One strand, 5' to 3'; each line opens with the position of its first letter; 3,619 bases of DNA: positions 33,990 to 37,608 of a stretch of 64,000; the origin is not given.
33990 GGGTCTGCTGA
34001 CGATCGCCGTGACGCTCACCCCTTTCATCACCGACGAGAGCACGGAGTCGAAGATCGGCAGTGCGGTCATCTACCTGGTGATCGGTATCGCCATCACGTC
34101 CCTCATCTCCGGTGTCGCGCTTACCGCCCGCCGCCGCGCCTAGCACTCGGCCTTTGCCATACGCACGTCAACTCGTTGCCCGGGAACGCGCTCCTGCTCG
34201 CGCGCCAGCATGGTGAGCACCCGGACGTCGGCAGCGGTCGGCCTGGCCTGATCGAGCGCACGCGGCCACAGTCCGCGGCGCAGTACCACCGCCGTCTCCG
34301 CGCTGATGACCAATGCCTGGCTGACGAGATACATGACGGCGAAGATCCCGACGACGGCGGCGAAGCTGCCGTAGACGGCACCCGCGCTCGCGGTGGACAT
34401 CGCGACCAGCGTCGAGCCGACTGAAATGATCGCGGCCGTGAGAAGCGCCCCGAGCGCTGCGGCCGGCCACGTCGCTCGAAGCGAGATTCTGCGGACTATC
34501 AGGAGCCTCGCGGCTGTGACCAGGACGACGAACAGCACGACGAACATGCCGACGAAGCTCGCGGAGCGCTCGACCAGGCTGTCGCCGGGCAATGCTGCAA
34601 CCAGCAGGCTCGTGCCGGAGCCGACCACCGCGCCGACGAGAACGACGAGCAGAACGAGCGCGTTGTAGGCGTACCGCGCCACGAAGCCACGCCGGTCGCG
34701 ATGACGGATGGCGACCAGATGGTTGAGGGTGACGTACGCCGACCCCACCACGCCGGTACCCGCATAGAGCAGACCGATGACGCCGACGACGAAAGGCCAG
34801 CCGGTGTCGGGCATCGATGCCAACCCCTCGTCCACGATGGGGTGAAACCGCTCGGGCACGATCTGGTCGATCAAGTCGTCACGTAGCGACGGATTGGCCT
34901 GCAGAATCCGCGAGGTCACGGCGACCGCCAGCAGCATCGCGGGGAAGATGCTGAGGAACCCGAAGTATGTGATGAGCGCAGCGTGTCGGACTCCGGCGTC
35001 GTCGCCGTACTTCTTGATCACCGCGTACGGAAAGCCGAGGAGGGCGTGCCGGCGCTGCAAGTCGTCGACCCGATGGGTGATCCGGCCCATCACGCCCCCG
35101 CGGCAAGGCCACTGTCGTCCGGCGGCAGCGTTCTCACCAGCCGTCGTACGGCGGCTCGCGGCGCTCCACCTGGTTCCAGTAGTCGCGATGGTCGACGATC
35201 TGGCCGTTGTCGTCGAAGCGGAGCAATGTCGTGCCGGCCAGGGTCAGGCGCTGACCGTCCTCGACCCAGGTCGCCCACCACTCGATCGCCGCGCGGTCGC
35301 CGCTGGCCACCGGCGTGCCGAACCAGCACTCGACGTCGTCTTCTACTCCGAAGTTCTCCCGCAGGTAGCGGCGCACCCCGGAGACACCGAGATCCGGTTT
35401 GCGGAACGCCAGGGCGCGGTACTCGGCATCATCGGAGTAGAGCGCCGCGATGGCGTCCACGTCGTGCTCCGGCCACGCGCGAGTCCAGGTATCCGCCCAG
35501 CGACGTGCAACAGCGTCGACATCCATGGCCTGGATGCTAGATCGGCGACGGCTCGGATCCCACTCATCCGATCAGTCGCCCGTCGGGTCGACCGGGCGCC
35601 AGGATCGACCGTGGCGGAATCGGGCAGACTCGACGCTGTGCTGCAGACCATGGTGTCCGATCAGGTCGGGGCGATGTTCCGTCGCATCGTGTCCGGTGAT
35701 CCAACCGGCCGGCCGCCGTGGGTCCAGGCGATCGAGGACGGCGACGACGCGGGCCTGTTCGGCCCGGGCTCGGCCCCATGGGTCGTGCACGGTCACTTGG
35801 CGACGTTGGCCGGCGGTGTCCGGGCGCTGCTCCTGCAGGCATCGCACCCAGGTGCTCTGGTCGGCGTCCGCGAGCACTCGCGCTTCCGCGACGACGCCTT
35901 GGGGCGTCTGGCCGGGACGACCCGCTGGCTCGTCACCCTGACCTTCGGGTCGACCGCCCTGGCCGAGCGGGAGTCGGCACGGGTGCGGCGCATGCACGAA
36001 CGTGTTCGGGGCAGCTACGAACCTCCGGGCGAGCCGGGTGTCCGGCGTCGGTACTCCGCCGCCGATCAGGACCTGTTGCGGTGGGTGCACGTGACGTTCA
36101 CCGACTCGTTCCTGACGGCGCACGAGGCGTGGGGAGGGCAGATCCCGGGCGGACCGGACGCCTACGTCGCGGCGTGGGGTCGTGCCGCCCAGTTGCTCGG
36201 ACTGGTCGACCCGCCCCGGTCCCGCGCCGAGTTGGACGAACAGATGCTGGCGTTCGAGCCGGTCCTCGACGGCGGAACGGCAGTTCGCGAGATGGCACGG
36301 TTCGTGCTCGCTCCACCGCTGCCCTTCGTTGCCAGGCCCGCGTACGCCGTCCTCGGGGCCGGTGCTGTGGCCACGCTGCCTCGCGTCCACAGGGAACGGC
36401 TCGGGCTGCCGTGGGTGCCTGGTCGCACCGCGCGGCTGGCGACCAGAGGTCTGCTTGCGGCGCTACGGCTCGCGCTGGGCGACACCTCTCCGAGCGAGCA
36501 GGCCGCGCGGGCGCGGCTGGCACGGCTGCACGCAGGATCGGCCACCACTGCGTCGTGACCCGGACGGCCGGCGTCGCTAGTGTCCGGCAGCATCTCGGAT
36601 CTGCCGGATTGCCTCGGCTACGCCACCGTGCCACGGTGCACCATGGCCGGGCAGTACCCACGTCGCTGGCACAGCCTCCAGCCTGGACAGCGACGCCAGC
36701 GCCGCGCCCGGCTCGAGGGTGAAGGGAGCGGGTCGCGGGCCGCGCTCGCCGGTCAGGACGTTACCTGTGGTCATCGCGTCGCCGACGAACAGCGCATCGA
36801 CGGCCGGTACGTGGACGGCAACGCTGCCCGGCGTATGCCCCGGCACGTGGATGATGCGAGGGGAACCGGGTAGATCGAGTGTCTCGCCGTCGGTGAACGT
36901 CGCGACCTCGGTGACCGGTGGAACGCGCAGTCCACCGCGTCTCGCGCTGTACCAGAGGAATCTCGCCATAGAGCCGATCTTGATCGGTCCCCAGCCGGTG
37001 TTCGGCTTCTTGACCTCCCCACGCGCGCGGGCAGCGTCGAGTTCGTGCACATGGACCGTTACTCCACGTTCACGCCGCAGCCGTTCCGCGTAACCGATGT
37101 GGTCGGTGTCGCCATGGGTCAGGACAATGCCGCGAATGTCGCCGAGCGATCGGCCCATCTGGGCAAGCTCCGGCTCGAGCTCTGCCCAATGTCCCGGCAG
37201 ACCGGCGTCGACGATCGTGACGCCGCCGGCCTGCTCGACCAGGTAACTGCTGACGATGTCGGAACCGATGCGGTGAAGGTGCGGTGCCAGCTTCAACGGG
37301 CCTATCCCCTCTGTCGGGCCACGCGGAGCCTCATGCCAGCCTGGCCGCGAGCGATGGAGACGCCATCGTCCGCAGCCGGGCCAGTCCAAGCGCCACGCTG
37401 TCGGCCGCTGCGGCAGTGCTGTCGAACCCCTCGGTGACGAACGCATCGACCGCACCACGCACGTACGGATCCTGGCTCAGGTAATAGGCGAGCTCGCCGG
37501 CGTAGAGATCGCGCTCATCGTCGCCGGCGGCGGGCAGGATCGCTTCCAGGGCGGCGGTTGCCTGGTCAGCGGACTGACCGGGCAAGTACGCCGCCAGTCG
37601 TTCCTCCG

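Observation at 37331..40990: Cytoplasmic giant protein of roughly 1220 aa fusing an S41 peptidase to an S8 subtilase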

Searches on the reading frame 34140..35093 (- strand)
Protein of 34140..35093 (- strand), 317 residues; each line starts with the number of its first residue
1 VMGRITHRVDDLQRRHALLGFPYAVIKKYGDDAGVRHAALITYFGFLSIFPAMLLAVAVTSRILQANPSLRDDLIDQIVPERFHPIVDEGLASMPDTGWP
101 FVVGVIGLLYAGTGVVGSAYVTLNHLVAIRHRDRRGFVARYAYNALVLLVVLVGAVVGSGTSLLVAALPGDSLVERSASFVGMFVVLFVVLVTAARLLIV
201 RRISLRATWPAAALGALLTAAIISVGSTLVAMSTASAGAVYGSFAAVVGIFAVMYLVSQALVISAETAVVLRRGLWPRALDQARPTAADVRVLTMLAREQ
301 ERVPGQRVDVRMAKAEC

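Call 12: search_protein_families(library=pfam, proteins=[window:34140-35093:-], max_evalue=0.001)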
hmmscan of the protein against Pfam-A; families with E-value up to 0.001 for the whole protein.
window:34140-35093:- (317 aa): 1 family
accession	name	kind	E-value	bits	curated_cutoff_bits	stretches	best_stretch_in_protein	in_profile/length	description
PF03631.20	Virul_fac_BrkB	-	2.6e-24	86.7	33.7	1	32-272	3-256/259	Virulence factor BrkB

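Call 103: search_protein_families(library=padloc, proteins=[window:34140-35093:-], max_evalue=10)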
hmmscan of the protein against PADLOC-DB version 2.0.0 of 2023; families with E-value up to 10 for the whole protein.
window:34140-35093:- (317 aa): 0 families

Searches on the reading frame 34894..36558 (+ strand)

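Call 12: search_protein_families(library=pfam, proteins=[window:34894-36558:+], max_evalue=0.001)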
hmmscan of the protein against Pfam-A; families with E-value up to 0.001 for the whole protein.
window:34894-36558:+ (554 aa): 1 family
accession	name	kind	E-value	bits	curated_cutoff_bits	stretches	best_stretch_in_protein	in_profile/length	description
PF09995.15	MPAB_Lcp_cat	-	8.7e-50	170.3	23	1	296-525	1-230/231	ER-bound oxygenase mpaB/B'/Rubber oxygenase, catalytic domain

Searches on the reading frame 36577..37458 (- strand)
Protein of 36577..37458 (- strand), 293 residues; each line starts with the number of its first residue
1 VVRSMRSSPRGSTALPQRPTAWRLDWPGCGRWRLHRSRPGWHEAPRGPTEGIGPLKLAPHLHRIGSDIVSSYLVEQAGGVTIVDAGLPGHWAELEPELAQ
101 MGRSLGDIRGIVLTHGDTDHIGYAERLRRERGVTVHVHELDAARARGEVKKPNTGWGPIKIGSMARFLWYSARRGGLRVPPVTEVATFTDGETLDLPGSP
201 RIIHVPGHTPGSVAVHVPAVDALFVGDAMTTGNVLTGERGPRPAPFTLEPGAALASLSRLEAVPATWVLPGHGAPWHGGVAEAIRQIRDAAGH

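Call 12: search_protein_families(library=pfam, proteins=[window:36577-37458:-], max_evalue=0.001)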
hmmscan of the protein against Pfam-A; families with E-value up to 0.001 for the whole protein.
window:36577-37458:- (293 aa): 2 families
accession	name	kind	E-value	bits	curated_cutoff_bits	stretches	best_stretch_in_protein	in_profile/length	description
PF00753.33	Lactamase_B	-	2.9e-28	99.6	22.7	1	67-272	4-196/196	Metallo-beta-lactamase superfamily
PF12706.13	Lactamase_B_2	-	0.0003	20.9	27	1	95-139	16-64/200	Beta-lactamase superfamily domain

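Call 103: search_protein_families(library=padloc, proteins=[window:36577-37296:-], max_evalue=10)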
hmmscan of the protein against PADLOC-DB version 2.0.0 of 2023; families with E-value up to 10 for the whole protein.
window:36577-37296:- (239 aa): 1 family
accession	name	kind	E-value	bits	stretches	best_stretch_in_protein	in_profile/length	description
PDLC03854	LmuA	-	0.00028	18.1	1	28-70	30-73/345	-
